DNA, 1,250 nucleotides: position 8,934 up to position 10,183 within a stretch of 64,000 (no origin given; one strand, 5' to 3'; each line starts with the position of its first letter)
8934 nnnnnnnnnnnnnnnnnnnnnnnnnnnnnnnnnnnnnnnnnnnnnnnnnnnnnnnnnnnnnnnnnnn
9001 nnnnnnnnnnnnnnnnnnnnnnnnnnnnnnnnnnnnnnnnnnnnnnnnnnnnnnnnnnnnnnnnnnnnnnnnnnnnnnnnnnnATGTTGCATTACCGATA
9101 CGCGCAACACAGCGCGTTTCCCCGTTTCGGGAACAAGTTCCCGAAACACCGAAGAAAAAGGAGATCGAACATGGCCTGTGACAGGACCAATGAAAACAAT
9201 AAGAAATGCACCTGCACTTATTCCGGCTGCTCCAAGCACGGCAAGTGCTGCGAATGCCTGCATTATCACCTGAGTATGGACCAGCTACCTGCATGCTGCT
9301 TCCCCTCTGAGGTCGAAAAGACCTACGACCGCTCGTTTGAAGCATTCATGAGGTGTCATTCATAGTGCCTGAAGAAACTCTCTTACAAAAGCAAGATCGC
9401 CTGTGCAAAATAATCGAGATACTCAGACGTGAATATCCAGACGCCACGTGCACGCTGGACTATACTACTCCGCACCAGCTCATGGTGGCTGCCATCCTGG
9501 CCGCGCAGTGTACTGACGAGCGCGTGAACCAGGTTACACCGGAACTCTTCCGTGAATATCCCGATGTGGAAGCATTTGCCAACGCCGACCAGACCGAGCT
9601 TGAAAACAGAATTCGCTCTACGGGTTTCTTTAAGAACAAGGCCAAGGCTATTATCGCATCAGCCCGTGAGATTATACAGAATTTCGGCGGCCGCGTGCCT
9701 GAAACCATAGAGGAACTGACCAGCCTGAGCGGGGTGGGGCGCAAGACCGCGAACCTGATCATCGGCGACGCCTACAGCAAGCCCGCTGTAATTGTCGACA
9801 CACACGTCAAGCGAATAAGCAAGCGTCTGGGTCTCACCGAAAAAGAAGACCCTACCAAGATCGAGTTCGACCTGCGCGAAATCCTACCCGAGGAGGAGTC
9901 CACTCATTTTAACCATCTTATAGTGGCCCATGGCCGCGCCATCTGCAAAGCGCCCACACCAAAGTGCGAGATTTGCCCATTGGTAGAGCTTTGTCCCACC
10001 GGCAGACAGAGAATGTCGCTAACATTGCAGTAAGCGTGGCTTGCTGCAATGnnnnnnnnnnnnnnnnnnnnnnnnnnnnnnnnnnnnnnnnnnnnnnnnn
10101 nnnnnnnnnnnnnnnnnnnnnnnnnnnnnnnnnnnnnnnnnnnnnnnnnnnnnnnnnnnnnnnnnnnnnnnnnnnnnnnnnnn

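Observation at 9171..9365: Conserved-looking 64-aa octa-cysteine protein translationally overlapping endonuclease III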

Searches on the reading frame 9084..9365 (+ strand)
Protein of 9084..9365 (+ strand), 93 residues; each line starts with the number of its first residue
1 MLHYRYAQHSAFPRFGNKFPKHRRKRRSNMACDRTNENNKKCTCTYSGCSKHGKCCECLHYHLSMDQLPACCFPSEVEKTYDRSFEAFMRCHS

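Call 3: search_protein_families(library=pfam, proteins=[window:9084-9365:+], max_evalue=1)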
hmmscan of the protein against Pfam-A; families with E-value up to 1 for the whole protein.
window:9084-9365:+ (93 aa): 1 family
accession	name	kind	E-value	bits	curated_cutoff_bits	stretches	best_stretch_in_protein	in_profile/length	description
PF20095.4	DUF6485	-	6.9e-08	33.3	24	1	37-90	2-63/70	Domain of unknown function (DUF6485)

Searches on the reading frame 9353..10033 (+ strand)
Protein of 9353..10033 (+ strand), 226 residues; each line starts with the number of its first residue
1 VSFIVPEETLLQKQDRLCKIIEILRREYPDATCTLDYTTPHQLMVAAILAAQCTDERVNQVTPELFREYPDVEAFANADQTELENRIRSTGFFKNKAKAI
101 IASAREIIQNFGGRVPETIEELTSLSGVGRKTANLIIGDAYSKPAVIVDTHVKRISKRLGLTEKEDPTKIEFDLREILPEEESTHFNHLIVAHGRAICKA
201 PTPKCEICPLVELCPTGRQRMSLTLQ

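Call 3: search_protein_families(library=pfam, proteins=[window:9353-10033:+], max_evalue=1)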
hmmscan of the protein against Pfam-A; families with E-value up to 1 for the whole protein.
window:9353-10033:+ (226 aa): 8 families
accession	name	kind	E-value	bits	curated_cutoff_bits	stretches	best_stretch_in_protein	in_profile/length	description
PF00730.31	HhH-GPD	-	7.1e-28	97.5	26.2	1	45-179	1-107/108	HhH-GPD superfamily base excision DNA repair protein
PF00633.29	HHH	-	4.1e-08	33.1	24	1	111-137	2-28/30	Helix-hairpin-helix motif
PF14520.12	HHH_5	-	5.8e-06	27.1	27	1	120-164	2-46/57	Helix-hairpin-helix domain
PF22175.2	Ogg-HhH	-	0.001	19.1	27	1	71-165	47-148/173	8-oxoguanine DNA glycosylase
PF11829.13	DUF3349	-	0.007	17.6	28.3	1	18-88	4-66/94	Protein of unknown function (DUF3349)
PF21176.3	RecR_HhH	-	0.019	15.2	27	1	119-133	5-19/45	RecR, helix-hairpin-helix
PF10576.14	EndIII_4Fe-2S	-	0.057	14.2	20.5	1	198-214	1-17/17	Iron-sulfur binding domain of endonuclease III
PF12826.13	HHH_2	-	0.16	12.6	27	0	118-136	33-51/64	Helix-hairpin-helix motif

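Call 4: search_protein_families(library=ncbifam, proteins=[window:9353-10033:+], max_evalue=1)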
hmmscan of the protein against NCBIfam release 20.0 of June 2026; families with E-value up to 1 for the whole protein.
window:9353-10033:+ (226 aa): 15 families
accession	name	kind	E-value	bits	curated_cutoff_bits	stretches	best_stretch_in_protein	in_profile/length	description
TIGR01083.1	nth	equivalog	2.2e-74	249.3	211.7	1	17-205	4-192/192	endonuclease III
NF007978.0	PRK10702.1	equivalog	5.3e-37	127.5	405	1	13-215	3-204/211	endonuclease III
TIGR01084.1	mutY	equivalog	4.9e-29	101.7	286.5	1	38-219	26-211/277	A/G-specific adenine glycosylase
NF008132.0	PRK10880.1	equivalog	5.5e-20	71.7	427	1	39-214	30-209/351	A/G-specific adenine glycosylase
NF053634.1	MonDNAglycDR2438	equivalog_domain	1.5e-19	70.5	400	1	24-215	5-205/219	monofunctional DNA glycosylase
NF010488.0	PRK13910.1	equivalog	4.4e-16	59.1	471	1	61-215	15-168/290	adenine-specific DNA glycosylase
TIGR00588.1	ogg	subfamily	2e-09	37.1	397.85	1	55-167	149-269/310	8-oxoguanine DNA-glycosylase (ogg)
NF010494.0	PRK13913.1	equivalog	6.5e-08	32.7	192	1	70-165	69-167/220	3-methyladenine DNA glycosylase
TIGR00426.1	TIGR00426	subfamily_domain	0.012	15.7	53.1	1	77-133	12-60/69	competence protein ComEA helix-hairpin-helix repeat region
NF002305.0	PRK01229.1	equivalog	0.017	14.5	183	1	73-166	66-167/210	N-glycosylase/DNA lyase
NF003301.0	PRK04301.1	equivalog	0.029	13.5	259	0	119-170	4-54/316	DNA repair and recombination protein RadA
NF007641.0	PRK10308.1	equivalog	0.033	13.8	229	1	45-136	126-223/285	DNA-3-methyladenine glycosylase 2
TIGR01259.1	comE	subfamily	0.09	12.8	152.35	1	77-134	64-112/120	comEA protein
TIGR00084.2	ruvA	equivalog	0.1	12.2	85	1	119-143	109-133/202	Holliday junction branch migration protein RuvA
NF008896.0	PRK11929.1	equivalog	0.19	9.5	1023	1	9-61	132-183/965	bifunctional UDP-N-acetylmuramoyl-L-alanyl-D-glutamate--2,6-diaminopimelate ligase MurE/UDP-N-acetylmuramoyl-tripeptide--D-alanyl-D-alanine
